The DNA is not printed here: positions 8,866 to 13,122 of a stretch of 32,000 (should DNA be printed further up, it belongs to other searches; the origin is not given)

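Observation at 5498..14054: Non-canonical ESX-like operon: EccC and EccD with four unusual partners, all junctions 4-nt overlaps, and no EccB/EccE/MycP in sight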

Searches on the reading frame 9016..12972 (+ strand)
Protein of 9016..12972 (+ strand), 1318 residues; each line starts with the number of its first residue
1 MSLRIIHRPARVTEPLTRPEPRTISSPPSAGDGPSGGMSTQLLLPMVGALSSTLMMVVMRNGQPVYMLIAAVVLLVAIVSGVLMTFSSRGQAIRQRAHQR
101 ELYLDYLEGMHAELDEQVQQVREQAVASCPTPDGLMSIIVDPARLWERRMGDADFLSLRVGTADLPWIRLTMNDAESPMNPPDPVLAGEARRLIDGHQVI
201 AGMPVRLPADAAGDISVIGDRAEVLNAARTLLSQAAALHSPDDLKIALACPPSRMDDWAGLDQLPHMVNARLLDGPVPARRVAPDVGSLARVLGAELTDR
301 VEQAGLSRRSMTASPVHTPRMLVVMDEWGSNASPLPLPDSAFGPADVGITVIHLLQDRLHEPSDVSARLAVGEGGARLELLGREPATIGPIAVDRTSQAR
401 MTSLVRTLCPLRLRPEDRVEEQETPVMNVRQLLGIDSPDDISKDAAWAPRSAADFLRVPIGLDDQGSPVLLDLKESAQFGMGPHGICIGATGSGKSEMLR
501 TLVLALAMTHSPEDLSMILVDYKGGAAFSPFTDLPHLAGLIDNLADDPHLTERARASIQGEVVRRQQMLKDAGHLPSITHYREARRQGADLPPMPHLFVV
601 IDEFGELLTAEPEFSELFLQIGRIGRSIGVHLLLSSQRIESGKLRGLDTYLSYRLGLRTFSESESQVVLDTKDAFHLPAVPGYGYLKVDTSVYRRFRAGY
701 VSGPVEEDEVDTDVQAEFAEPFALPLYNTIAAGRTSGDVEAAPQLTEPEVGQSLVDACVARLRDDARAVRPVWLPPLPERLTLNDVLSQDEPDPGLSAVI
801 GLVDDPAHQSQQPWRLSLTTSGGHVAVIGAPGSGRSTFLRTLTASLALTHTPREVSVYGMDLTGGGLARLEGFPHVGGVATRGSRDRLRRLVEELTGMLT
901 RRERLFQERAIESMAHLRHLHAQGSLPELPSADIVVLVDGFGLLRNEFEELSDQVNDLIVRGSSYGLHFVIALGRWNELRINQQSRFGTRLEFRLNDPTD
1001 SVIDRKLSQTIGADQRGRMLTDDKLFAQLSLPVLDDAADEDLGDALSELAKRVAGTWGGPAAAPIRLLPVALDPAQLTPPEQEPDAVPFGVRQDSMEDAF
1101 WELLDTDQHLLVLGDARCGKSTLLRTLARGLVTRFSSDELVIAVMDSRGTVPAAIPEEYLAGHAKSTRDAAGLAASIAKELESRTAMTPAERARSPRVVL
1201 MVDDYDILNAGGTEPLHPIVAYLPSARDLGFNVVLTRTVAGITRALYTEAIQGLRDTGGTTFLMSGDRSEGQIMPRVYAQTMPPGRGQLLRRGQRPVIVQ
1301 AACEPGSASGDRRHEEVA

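Call 9: search_protein_families(library=pfam, proteins=[window:9016-12972:+], max_evalue=0.01)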
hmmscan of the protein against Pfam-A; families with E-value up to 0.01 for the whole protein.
window:9016-12972:+ (1318 aa): 20 families
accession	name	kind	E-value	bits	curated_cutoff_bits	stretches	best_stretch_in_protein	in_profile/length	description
PF01580.24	FtsK_SpoIIIE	-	4e-67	226.3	24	3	456-639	18-219/221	FtsK/SpoIIIE family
PF13401.12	AAA_22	-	2.7e-16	60.5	27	3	1106-1214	4-102/130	AAA domain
PF13191.12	AAA_16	-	3.5e-12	47.6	32.6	1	470-614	12-151/167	AAA ATPase domain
PF05729.18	NACHT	-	1.3e-08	35.3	26.7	0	487-548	5-65/167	NACHT domain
PF00005.33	ABC_tran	-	1.4e-06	29.4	25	0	821-847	10-36/137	ABC transporter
PF01935.23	DUF87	-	6.6e-06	26.8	23.2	0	463-523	8-61/220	Helicase HerA, central domain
PF13555.12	AAA_29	-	1.1e-05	25.5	27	0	819-842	20-42/61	P-loop containing region of AAA domain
PF20720.3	nSTAND3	-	2.3e-05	24.6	27.2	0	1101-1133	11-43/155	Novel STAND NTPase 3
PF25199.1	nSTAND_NTPase5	-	2.8e-05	24.4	34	0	487-511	46-67/145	Novel STAND NTPase 5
PF00910.28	RNA_helicase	-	0.00017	22.5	21.5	0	1111-1136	2-27/105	RNA helicase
PF13238.12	AAA_18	-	0.00026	21.9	29.4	0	1111-1138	2-25/128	AAA domain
PF01926.29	MMR_HSR1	-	0.00026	21.5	21.9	0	824-848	1-25/113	50S ribosome-binding GTPase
PF13671.12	AAA_33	-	0.00064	20.5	27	0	826-846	3-23/143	AAA domain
PF01443.25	Viral_helicase1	-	0.0014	19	21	0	1112-1130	3-21/228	Viral superfamily 1 RNA helicase core domain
PF13481.12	AAA_25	-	0.0021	18.1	27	0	806-849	16-60/195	AAA domain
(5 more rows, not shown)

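Call 10: search_protein_families(library=ncbifam, proteins=[window:9016-12972:+], max_evalue=0.01)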
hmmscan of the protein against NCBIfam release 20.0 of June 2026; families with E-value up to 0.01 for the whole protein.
window:9016-12972:+ (1318 aa): 37 families (the best 25 are shown)
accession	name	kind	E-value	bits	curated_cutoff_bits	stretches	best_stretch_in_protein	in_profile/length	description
TIGR03924.1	T7SS_EccC_a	equivalog_domain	8.8e-222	738.5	509.15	3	27-705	4-673/673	type VII secretion protein EccCa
TIGR03925.1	T7SS_EccC_b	equivalog_domain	1e-197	657.9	346.55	2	754-1302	2-564/564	type VII secretion protein EccCb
TIGR03928.1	T7_EssCb_Firm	equivalog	1.5e-159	533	778.4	1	20-1256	19-1249/1296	type VII secretion protein EssC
NF007615.0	PRK10263.1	equivalog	2.9e-09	35.2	1566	1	455-676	989-1223/1355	DNA translocase FtsK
NF041017.1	DNA_import_CedB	equivalog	1.5e-08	33.8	700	0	482-524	275-314/590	DNA import protein CedB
TIGR02868.1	CydC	equivalog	5.8e-06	25.2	329.05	0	820-847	359-386/530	thiol reductant ABC exporter subunit CydC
NF010068.0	PRK13548.1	equivalog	8.6e-06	25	261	0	820-850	28-59/261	heme ABC transporter ATP-binding protein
NF007606.0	PRK10253.1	equivalog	2.4e-05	23.9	497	0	1111-1131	37-57/266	iron-enterobactin ABC transporter ATP-binding protein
TIGR02315.1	ABC_phnC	equivalog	2.8e-05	23.7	266.1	0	821-844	27-50/243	phosphonate ABC transporter ATP-binding protein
TIGR00972.1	3a0107s01c2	equivalog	5.2e-05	22.7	343.2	0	825-844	30-49/248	phosphate ABC transporter ATP-binding protein PstB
TIGR04520.1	ECF_ATPase_1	equivalog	0.00011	21.7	315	0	821-861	27-65/269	energy-coupling factor transporter ATPase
NF053840.1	MnTportMntADein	equivalog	0.0002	21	400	0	820-844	25-49/240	manganese ABC transporter ATP-binding protein MntA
NF010155.0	PRK13634.1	equivalog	0.00026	20.4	413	0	820-850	31-61/290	energy-coupling factor ABC transporter ATP-binding protein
TIGR00929.1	VirB4_CagE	subfamily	0.00026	19.4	643.1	0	809-846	419-461/792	VirB4 family type IV secretion/conjugal transfer ATPase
NF011646.0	PRK15064.1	equivalog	0.00031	19.3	762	0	821-848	344-371/530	ABC-F family ATPase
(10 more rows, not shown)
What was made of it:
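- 9016..12972 (+): EccC, 1318 aa. It has two TM helices and three FtsK-type ATPase domains. Walker A motifs: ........, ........, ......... There is no N-terminal FHA domain. TIGR03924, 738 bits, and TIGR03925, 658 bits (call 10).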

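Call 42: find_related_loci(query=A1, collection=genome_contigs, flank=10000)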
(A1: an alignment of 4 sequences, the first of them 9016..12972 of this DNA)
Query A1 (1318 aa) in genome_contigs; peptide patterns used: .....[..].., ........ (x = any residue, [..] = any of these).
303 stretches matched a pattern; 208 encode a relative of the query (tblastn E <= 1e-3); the best 80 are kept; 80 distinct loci.
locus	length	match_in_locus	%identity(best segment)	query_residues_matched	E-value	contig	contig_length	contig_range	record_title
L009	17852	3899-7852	94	1-1318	0e+0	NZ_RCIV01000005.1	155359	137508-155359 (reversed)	Propionibacterium australiense strain NML98A072 NML98A072_5, whole genome shotgun sequence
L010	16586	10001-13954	93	1-1318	0e+0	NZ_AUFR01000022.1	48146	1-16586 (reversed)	Propionibacterium acidifaciens DSM 21887 K336DRAFT_scaffold00021.21_C, whole genome shotgun sequence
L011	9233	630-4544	88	1-1305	0e+0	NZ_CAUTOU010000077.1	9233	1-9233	MAG: uncultured Propionibacterium sp. isolate ERR10228855_bin.39_MetaWRAP_v1.3_MAG ERZ21659581.5352, whole genome shotgu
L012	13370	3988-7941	61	1-1313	0e+0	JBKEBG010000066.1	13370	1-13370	MAG: Arachnia sp. isolate VLC_078 k121_6210732, whole genome shotgun sequence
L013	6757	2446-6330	59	5-1305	0e+0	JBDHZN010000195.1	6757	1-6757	MAG: Micropruina sp. isolate AS-MICRO-3CA.136 NODE_56749_length_6757_cov_7.337553, whole genome shotgun sequence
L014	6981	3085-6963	58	5-1303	0e+0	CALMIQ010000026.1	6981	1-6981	MAG TPA_asm: uncultured Micropruina sp. isolate SRR2107183_bin.11_CONCOCT_v1.1_MAG genome assembly, contig: ERZ794926.52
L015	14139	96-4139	58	1-1309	0e+0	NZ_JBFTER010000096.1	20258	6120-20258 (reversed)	Cellulomonas sp. 179-A 4D5 NHS NODE_97_length_20258_cov_169.851395, whole genome shotgun sequence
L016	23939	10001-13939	59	1-1305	0e+0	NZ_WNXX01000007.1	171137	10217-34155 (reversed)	Actinotalea caeni strain JCM 30447 Scaffold7_1, whole genome shotgun sequence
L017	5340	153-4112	57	1-1309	0e+0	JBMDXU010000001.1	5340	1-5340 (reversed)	MAG: Pseudactinotalea sp. isolate FCentRs1_17 FCentRs1_contig1, whole genome shotgun sequence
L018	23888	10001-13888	57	5-1305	0e+0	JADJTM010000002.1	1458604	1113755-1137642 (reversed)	MAG: Micropruina sp. isolate Hirt_18-Q3-R61-65_BAT3C.279 tig00001155-10-14562110, whole genome shotgun sequence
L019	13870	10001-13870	57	5-1300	0e+0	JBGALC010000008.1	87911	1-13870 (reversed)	MAG: Micropruina sp. isolate MAG_MBR_H10.60 MBRH10-60_opera_contig_1090, whole genome shotgun sequence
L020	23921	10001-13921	58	1-1305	0e+0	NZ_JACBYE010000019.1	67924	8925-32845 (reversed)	Sanguibacter inulinus strain DSM 100099 NODE_19_length_67924_cov_22.342183, whole genome shotgun sequence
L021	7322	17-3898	57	18-1308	0e+0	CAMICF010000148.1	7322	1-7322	MAG: uncultured Janibacter sp. isolate txEJQA2Ju1_bin.7.MAG genome assembly, contig: NODE_924_length_7322_cov_4.760149,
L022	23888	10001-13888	58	5-1305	0e+0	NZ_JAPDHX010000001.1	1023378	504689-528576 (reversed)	Micropruina sonneratiae strain KQZ13P-5 Scaffold1, whole genome shotgun sequence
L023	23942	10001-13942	57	1-1302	0e+0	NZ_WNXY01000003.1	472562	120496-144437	Pseudactinotalea suaedae strain KACC 17839 Scaffold3_1, whole genome shotgun sequence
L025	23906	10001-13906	55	1-1300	0e+0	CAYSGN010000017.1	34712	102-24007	MAG TPA_asm: uncultured Janibacter sp. isolate SRP187154_co1_248 genome assembly, contig: NODE_1066_length_34712_cov_114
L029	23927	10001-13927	57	4-1302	0e+0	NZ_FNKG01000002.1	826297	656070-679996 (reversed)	Curtobacterium sp. UNCCL20, whole genome shotgun sequence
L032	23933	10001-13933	61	1-1305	0e+0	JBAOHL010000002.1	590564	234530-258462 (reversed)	MAG: Dermatophilaceae bacterium isolate AS_Ams2_Bin16 np1-np2_contig_17849, whole genome shotgun sequence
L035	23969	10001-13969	57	4-1309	0e+0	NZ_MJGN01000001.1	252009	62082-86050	Curtobacterium sp. MCBA15_008 MCBA15_008_contig_1, whole genome shotgun sequence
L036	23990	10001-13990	57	4-1309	0e+0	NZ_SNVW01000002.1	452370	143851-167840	Curtobacterium flaccumfaciens strain JUb65 Ga0304815_102, whole genome shotgun sequence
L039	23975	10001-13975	56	1-1308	0e+0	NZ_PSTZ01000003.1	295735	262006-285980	Pseudoclavibacter sp. RFBB5 RFBB5_6, whole genome shotgun sequence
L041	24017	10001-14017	56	1-1302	0e+0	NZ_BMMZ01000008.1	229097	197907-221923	Microlunatus endophyticus strain CGMCC 4.7306 sequence08, whole genome shotgun sequence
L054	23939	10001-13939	56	4-1313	0e+0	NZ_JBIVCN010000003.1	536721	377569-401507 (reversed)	Curtobacterium sp. NPDC090223 NPDC090223_166_D11.ctg-0003, whole genome shotgun sequence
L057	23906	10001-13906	56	1-1311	0e+0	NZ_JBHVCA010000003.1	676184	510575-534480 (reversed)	Microbacterium sp. NPDC057407 NPDC057407_T21_C12.ctg-0003, whole genome shotgun sequence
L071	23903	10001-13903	56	1-1302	0e+0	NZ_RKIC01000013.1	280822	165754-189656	Frigoribacterium sp. PhB24 Ga0304875_105, whole genome shotgun sequence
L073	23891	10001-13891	56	1-1302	0e+0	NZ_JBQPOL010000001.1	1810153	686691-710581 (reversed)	Microbacterium sp. RD1 RD-1_scaffold1, whole genome shotgun sequence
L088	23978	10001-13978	56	1-1305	0e+0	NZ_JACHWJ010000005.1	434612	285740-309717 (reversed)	Pseudoclavibacter helvolus strain DSM 20419 Ga0264295_05, whole genome shotgun sequence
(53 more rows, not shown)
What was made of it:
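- On T7SSa (ESX-type type VII secretion): The single genome-collection scan was used to find related loci (call 42).
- A scan of one genome per GTDB species returned 80 loci from Propionibacteriaceae and many Micrococcales genera (call 42).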

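Call 49: search_dna_similar(query=window:9016-12972:+, collection=plasmids, mode=protein, max_rows=25)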
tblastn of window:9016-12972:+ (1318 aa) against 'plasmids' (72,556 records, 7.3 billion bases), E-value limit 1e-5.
Records with a match: 995; places in all: 1090; records where one place covers at least 80% of the query: 56.
Best place of each record, by identity: <60% 995.
By first word of the organism name: Bacillus 292; Ralstonia 135; Priestia 129; Enterococcus 104; Mycobacterium 58; Sinorhizobium 48; Streptomyces 44; Mycolicibacterium 21; Escherichia 10; Paenibacillus 9; and 81 more.
By predicted mobility (MOB-suite, as given by PLSDB): non-mobilizable 555; mobilizable 338; conjugative 102.
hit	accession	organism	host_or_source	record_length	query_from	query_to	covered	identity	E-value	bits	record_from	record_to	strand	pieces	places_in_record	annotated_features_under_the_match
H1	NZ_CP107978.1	Streptomyces coelicoflavus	-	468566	1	1304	99%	38.3%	0e+0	672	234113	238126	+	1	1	eccCa: type VII secretion protein EccCa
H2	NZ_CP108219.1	Streptomyces coelicoflavus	-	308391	1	1304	99%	38.0%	0e+0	672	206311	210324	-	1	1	eccCa: type VII secretion protein EccCa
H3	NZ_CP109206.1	Streptomyces anthocyanicus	-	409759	1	1304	99%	38.0%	0e+0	672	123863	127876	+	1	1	eccCa: type VII secretion protein EccCa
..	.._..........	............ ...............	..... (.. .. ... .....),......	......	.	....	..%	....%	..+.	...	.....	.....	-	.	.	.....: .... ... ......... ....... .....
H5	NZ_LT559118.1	Nonomuraea gerenzanensis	-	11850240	38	1282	94%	38.3%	0e+0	701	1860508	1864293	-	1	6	none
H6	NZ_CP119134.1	Streptomyces sp. FXJ1.172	cell culture,red soil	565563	1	1282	97%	36.3%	0e+0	645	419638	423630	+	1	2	eccCa: type VII secretion protein EccCa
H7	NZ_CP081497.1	Streptomyces sp. BHT-5-2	whole organism,plant soil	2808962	43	1277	94%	37.5%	0e+0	717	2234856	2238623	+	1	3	none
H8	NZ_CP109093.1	Streptomyces scopuliridis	-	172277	81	1274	91%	37.6%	0e+0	661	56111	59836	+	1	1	eccCa: type VII secretion protein EccCa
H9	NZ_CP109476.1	Streptomyces sp. NBC_01455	-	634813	6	1274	96%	35.1%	0e+0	610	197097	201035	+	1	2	eccCa: type VII secretion protein EccCa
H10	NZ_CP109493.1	Streptomyces sp. NBC_01435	-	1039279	44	1282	94%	35.9%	0e+0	627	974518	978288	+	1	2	record has no annotation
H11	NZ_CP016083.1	Streptomyces sp. SAT1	Adenophora trachelioides Maxim.,single ...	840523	100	1282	90%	37.3%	0e+0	642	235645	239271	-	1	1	eccCa: type VII secretion protein EccCa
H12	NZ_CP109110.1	Streptomyces scopuliridis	-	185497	44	1277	94%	35.7%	0e+0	640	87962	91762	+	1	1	eccCa: type VII secretion protein EccCa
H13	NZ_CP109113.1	Streptomyces scopuliridis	-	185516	44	1277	94%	35.7%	0e+0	640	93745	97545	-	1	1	eccCa: type VII secretion protein EccCa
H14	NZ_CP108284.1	Streptomyces atratus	-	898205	44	1282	94%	35.6%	5e-180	600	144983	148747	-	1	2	eccCa: type VII secretion protein EccCa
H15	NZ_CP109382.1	Streptomyces atratus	-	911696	44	1282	94%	35.6%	5e-180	600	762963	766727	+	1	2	eccCa: type VII secretion protein EccCa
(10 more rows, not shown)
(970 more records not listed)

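Call 50: get_annotated_region(hit=H4, flank=12000)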
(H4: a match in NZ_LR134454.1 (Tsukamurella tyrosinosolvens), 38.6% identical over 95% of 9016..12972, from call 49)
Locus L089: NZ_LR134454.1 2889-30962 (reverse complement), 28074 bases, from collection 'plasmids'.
description: Tsukamurella tyrosinosolvens strain NCTC13231 plasmid 12, complete sequence
organism: Tsukamurella tyrosinosolvens (NCBI taxid 57704)
taxonomy: Bacteria; Actinomycetota; Actinomycetes; Mycobacteriales; Tsukamurellaceae; Tsukamurella; Tsukamurella tyrosinosolvens
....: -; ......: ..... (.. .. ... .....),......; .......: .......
typing (MOB-suite, as given by PLSDB): non-mobilizable
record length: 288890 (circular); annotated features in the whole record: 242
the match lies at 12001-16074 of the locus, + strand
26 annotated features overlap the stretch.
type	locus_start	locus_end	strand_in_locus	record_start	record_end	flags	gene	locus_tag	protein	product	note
CDS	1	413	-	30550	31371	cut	-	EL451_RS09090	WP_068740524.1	hypothetical protein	-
CDS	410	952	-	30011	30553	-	-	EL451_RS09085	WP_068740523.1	hypothetical protein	-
CDS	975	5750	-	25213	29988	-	-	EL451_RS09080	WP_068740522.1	GH-E family nuclease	-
CDS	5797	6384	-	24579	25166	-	-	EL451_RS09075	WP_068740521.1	hypothetical protein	-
CDS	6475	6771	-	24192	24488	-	-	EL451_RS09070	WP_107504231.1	WXG100 family type VII secretion target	-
CDS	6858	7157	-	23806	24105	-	-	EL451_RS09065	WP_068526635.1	WXG100 family type VII secretion target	-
CDS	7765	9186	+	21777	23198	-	-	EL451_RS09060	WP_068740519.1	DUF4185 domain-containing protein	-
CDS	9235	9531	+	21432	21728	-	-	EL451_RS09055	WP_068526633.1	hypothetical protein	-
CDS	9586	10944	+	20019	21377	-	-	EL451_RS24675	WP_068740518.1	EsaB/YukD family protein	-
CDS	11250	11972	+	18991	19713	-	-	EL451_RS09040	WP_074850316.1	hypothetical protein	-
CDS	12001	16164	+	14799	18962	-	eccCb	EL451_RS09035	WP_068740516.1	type VII secretion protein EccCb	GO:0009306 - protein secretion [Evidence IEA]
CDS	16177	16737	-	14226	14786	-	-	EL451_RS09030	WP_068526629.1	M15 family metallopeptidase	-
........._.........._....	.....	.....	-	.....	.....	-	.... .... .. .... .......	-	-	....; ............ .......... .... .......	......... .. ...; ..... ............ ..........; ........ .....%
CDS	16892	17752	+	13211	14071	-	-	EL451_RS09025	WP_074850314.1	glycosyltransferase family 2 protein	-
CDS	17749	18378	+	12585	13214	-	-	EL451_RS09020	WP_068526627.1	VC0807 family protein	-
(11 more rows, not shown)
